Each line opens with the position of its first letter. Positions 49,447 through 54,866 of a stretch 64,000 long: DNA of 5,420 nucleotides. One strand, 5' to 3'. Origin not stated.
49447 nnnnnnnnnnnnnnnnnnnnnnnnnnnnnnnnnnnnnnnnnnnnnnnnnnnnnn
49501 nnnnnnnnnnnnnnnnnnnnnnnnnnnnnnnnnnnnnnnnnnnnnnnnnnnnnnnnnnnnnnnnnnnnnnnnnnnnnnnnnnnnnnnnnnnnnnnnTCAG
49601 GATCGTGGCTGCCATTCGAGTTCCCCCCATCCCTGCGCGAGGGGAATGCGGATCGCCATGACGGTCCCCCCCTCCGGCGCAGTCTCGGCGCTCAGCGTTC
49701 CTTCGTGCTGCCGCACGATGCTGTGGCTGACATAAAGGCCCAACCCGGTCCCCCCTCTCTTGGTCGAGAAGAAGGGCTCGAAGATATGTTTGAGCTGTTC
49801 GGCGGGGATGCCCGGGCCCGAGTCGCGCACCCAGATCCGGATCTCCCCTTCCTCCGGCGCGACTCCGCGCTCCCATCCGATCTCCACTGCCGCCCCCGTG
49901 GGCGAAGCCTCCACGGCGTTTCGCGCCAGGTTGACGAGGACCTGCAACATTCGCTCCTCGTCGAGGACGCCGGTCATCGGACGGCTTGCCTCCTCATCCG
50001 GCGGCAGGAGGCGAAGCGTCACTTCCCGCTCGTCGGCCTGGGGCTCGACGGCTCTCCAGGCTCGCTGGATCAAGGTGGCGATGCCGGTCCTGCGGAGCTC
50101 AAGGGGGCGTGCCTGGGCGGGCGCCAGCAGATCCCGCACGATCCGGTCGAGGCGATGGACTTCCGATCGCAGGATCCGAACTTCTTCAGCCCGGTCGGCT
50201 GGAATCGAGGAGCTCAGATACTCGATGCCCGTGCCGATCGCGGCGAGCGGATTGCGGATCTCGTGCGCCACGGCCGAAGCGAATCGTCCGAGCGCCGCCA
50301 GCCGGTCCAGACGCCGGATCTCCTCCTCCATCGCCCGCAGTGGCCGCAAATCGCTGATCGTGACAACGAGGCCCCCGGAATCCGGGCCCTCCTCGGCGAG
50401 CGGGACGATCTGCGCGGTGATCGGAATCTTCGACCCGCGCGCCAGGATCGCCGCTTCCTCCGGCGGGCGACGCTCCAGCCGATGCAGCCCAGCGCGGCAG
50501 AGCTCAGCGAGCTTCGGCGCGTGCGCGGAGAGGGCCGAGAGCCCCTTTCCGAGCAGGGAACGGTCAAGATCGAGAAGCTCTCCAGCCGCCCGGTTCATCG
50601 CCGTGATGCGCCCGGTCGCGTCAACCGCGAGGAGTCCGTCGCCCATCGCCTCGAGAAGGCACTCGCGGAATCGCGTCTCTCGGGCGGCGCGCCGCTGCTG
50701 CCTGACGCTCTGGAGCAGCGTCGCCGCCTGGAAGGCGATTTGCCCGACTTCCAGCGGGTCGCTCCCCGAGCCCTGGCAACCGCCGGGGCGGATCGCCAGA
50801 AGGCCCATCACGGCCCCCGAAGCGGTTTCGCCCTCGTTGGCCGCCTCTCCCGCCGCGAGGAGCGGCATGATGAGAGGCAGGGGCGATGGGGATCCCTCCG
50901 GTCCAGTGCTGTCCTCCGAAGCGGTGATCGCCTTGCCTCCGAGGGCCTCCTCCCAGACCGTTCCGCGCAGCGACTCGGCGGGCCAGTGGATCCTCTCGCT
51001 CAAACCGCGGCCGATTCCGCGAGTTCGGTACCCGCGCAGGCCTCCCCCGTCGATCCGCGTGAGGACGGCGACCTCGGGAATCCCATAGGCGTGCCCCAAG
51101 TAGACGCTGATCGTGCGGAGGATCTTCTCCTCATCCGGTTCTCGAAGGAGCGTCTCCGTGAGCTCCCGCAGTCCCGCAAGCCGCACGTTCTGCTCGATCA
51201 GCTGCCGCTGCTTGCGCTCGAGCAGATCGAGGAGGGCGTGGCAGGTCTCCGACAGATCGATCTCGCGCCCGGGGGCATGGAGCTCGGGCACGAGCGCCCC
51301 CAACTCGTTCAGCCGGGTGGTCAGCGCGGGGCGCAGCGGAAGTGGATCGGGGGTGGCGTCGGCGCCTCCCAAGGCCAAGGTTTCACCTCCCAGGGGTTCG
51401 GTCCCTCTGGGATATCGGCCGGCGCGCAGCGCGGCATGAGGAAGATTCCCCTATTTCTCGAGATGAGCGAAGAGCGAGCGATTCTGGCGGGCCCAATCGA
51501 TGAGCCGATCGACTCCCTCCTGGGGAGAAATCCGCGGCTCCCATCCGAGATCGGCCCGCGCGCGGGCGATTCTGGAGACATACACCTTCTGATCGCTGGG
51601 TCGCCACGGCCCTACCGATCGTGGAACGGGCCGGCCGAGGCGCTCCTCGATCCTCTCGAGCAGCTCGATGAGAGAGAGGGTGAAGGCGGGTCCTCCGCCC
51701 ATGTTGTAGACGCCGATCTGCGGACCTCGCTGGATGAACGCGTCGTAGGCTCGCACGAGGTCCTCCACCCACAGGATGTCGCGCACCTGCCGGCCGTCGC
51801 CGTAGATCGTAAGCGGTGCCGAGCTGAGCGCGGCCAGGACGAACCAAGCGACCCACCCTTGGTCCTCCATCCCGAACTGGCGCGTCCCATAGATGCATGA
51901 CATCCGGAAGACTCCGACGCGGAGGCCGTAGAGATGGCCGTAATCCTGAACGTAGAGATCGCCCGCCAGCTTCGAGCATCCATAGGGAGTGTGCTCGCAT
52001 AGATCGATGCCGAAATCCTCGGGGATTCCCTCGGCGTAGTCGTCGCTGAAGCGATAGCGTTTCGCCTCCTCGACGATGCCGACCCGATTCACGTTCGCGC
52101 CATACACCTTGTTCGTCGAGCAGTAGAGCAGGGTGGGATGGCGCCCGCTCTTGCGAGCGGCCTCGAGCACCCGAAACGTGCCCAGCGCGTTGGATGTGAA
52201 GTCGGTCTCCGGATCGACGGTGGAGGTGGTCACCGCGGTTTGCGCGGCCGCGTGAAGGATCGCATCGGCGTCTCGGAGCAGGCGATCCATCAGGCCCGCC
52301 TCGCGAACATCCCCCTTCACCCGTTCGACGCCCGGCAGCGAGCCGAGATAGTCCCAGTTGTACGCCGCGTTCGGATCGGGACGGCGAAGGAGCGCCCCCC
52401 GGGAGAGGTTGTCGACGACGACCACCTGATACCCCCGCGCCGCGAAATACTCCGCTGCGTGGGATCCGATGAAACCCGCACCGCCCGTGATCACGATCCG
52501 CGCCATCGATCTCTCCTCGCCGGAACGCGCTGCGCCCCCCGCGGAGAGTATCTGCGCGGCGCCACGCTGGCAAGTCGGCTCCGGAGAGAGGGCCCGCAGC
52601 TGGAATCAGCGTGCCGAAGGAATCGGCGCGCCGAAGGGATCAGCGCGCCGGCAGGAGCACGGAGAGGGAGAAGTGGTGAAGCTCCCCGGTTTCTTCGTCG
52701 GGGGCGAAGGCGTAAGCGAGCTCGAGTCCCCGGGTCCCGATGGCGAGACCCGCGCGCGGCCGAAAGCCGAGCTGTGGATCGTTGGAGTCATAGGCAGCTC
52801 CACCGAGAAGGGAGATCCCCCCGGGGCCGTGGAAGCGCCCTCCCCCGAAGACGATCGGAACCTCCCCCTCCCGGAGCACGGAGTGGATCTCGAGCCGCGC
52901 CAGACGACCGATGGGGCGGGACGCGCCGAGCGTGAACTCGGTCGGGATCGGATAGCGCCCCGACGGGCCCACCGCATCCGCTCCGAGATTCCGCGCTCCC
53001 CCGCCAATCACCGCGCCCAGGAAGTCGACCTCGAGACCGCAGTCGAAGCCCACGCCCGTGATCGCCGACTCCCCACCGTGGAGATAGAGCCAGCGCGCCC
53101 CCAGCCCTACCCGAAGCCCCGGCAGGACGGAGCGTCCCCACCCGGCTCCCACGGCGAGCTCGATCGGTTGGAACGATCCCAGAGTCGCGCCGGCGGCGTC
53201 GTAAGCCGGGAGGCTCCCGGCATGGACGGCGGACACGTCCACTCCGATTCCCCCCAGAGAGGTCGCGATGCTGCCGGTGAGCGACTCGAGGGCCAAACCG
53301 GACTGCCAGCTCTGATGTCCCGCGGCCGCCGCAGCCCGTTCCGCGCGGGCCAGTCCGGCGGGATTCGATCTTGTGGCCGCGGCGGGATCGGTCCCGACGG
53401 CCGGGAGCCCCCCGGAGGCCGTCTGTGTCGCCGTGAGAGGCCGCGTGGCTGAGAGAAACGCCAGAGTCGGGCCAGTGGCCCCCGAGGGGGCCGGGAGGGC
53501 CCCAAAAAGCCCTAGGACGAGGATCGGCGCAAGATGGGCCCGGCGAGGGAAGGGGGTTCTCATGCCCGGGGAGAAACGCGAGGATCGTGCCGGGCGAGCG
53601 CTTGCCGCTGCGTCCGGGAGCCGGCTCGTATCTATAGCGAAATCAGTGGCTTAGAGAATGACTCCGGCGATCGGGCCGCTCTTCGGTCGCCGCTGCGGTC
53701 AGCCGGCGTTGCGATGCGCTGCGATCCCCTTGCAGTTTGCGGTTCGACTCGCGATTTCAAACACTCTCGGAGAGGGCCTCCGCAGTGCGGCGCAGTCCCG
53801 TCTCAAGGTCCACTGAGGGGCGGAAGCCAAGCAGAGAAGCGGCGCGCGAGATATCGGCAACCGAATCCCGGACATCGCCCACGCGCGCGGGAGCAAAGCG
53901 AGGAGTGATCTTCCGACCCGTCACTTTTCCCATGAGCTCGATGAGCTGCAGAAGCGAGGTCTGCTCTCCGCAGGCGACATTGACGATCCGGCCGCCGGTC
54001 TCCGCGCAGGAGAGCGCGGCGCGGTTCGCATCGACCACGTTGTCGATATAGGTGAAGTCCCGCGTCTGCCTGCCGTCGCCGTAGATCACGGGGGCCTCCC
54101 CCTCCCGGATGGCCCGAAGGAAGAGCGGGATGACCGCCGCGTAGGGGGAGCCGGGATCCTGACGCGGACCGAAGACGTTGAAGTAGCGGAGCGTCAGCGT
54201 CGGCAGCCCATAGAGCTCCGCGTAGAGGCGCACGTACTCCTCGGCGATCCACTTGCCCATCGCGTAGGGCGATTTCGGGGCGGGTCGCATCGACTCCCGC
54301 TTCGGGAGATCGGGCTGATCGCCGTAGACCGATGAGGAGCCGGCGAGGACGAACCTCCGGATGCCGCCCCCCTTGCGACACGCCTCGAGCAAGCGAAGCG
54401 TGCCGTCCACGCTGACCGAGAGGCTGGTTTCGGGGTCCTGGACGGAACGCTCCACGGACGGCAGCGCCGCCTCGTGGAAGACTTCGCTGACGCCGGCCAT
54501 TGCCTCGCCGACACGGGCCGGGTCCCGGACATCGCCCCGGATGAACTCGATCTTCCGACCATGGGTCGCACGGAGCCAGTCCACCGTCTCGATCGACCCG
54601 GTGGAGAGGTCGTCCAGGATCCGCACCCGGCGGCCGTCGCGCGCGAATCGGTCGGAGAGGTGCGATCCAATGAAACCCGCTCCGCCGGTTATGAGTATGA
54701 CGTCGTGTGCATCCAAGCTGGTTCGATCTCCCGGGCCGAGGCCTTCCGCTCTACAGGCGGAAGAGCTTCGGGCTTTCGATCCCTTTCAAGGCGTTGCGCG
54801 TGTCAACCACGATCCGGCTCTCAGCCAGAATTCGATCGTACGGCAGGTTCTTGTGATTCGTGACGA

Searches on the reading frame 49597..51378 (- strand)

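Call 13: search_protein_families(library=ncbifam, proteins=[window:49597-51378:-], max_evalue=0.001)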
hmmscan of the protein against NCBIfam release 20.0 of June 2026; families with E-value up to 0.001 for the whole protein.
window:49597-51378:- (593 aa): 80 families (the best 25 are shown)
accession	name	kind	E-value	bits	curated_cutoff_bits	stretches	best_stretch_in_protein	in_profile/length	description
NF008468.0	PRK11360.1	equivalog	2.3e-69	234.4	646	1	210-582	248-610/616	two-component system sensor histidine kinase AtoS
NF007688.0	PRK10364.1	equivalog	4.4e-51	174.1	479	1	348-581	225-452/460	two-component system sensor histidine kinase ZraS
NF046044.1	PnpS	equivalog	1.2e-40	139.7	400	1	210-579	28-390/390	two-component system histidine kinase PnpS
NF033092.0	HK_WalK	equivalog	7.9e-36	123.8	725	1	210-579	231-593/594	cell wall metabolism sensor histidine kinase WalK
NF010411.0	PRK13837.1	equivalog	2.5e-35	121.7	647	1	348-582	435-677/828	two-component system VirA-like sensor kinase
TIGR02966.1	phoR_proteo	equivalog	2.7e-32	112.1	334.2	1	236-577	7-332/333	phosphate regulon sensor histidine kinase PhoR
NF052574.1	HisKinEspCMyxo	equivalog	1.6e-31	109.3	1200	1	235-586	283-643/785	serine histidine kinase EspC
NF008312.0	PRK11100.1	equivalog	4.5e-30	104.9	356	1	348-580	241-474/477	two-component system sensor histidine kinase CreC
NF058527.1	HistKinChvGCaul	equivalog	2e-28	99.4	740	1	348-573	290-522/535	two-component sensor histidine kinase ChvG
NF047497.1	HK_LIC_12097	equivalog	3.9e-28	98.2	500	1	336-580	123-366/367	LIC_12097 family sensor histidine kinase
NF041777.1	sens_FixL_Rhizob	equivalog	4e-28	98.3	850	1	347-582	246-483/485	sensor protein FixL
NF053867.1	SprKinKinDBac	equivalog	2e-27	95.8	775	1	354-582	277-499/500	sporulation kinase KinD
NF052573.1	HisKinEspAMyxo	equivalog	4.9e-27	94.3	1400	1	225-579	243-610/755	serine histidine kinase EspA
NF012163.2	BaeS_SmeS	equivalog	1e-26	93.9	500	1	366-578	243-456/457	sensor histidine kinase efflux regulator BaeS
NF040691.1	MtrAB_MtrB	equivalog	6.6e-26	91.4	450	1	349-583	256-495/507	MtrAB system histidine kinase MtrB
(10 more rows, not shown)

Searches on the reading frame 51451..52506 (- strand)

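Call 13: search_protein_families(library=ncbifam, proteins=[window:51451-52506:-], max_evalue=0.001)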
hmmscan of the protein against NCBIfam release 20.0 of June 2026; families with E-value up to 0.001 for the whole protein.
window:51451-52506:- (351 aa): 28 families (the best 25 are shown)
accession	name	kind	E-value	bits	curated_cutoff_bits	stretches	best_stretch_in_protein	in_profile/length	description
TIGR01181.1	dTDP_gluc_dehyt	equivalog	2e-46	158.6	365.1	2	172-346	148-318/321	dTDP-glucose 4,6-dehydratase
TIGR01179.1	galE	equivalog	5.7e-35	120.7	262.3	1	3-343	1-329/332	UDP-glucose 4-epimerase GalE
NF007582.0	PRK10217.1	equivalog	2.6e-25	89.3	698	1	1-346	1-338/355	dTDP-glucose 4,6-dehydratase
NF007490.0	PRK10084.1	subfamily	1.5e-24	86.6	649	1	3-348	2-343/361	dTDP-glucose 4,6-dehydratase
TIGR04180.1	EDH_00030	hypoth_equivalog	2e-23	82.9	475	1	4-313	1-279/297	NAD-dependent 4,6-dehydratase LegB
NF007956.0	PRK10675.1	subfamily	4.1e-21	75.5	394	2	3-138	2-131/338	UDP-glucose 4-epimerase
TIGR02197.1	heptose_epim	equivalog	1.1e-18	67.4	274.6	1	4-278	1-250/316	ADP-glyceromanno-heptose 6-epimerase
TIGR02622.1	CDP_4_6_dhtase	equivalog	2.7e-17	62.9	278.45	1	3-142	6-139/352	CDP-glucose 4,6-dehydratase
NF011728.1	PRK15181.1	equivalog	2.1e-14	53.3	760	1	3-341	17-339/348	Vi polysaccharide biosynthesis UDP-N-acetylglucosaminuronic acid C-4 epimerase TviC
NF042422.1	oxyalk_red_OleD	equivalog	5.6e-14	52.2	580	1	3-142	2-121/329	2-alkyl-3-oxoalkanoate reductase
TIGR03466.1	HpnA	hypoth_equivalog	2e-13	50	367.65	1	4-140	3-122/327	hopanoid-associated sugar epimerase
TIGR01214.1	rmlD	equivalog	5.6e-13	48.6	224.05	1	3-270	1-208/285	dTDP-4-dehydrorhamnose reductase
NF043036.1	ErythonDh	equivalog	3.7e-12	46.1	325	1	3-142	2-136/321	D-erythronate dehydrogenase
NF041015.1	UDPsulfquin_syn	equivalog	7.3e-12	44.9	575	1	3-269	2-289/384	UDP-sulfoquinovose synthase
TIGR01746.1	Thioester-redct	subfamily_domain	3.4e-10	39.7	213.35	1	4-297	2-288/371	thioester reductase domain-containing protein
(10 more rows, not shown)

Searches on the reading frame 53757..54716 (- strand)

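Call 68: search_protein_families(library=ncbifam, proteins=[window:53757-54716:-], max_evalue=0.00001)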
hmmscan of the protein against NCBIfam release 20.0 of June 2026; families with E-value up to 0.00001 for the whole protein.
window:53757-54716:- (319 aa): 30 families (the best 25 are shown)
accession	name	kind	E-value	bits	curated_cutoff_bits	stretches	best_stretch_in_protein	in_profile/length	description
NF011728.1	PRK15181.1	equivalog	3.2e-58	197.4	760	1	7-312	18-334/348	Vi polysaccharide biosynthesis UDP-N-acetylglucosaminuronic acid C-4 epimerase TviC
TIGR01179.1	galE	equivalog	2.5e-51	174.5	262.3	1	7-306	2-316/332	UDP-glucose 4-epimerase GalE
TIGR04180.1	EDH_00030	hypoth_equivalog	1.9e-49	168.3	475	1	7-302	1-296/297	NAD-dependent 4,6-dehydratase LegB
TIGR01181.1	dTDP_gluc_dehyt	equivalog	3.4e-42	144.7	365.1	1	7-313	2-309/321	dTDP-glucose 4,6-dehydratase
NF007956.0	PRK10675.1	subfamily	3.9e-37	128.2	394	1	7-305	3-319/338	UDP-glucose 4-epimerase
TIGR02197.1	heptose_epim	equivalog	6.9e-30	104.3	274.6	1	7-276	1-272/316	ADP-glyceromanno-heptose 6-epimerase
NF007582.0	PRK10217.1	equivalog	9.7e-22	77.5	698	1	7-264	4-268/355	dTDP-glucose 4,6-dehydratase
NF043036.1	ErythonDh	equivalog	3.2e-21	75.9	325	1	7-177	3-175/321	D-erythronate dehydrogenase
NF042422.1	oxyalk_red_OleD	equivalog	4.7e-21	75.5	580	1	7-260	3-244/329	2-alkyl-3-oxoalkanoate reductase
NF007490.0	PRK10084.1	subfamily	1.2e-20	73.8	649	1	7-313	3-332/361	dTDP-glucose 4,6-dehydratase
TIGR03466.1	HpnA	hypoth_equivalog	1.7e-18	66.6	367.65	1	7-271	3-251/327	hopanoid-associated sugar epimerase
TIGR01472.1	gmd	equivalog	1.8e-16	60.3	415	1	6-274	2-276/342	GDP-mannose 4,6-dehydratase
NF008360.0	PRK11150.1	equivalog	3.4e-16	59.3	452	1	7-255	2-243/310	ADP-glyceromanno-heptose 6-epimerase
NF052578.1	StrlDmthSdmBMthl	equivalog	4e-14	53.1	600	1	7-274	3-252/328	sterol demethylase protein SdmB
TIGR02622.1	CDP_4_6_dhtase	equivalog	1.2e-12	47.6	278.45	1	7-160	7-163/352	CDP-glucose 4,6-dehydratase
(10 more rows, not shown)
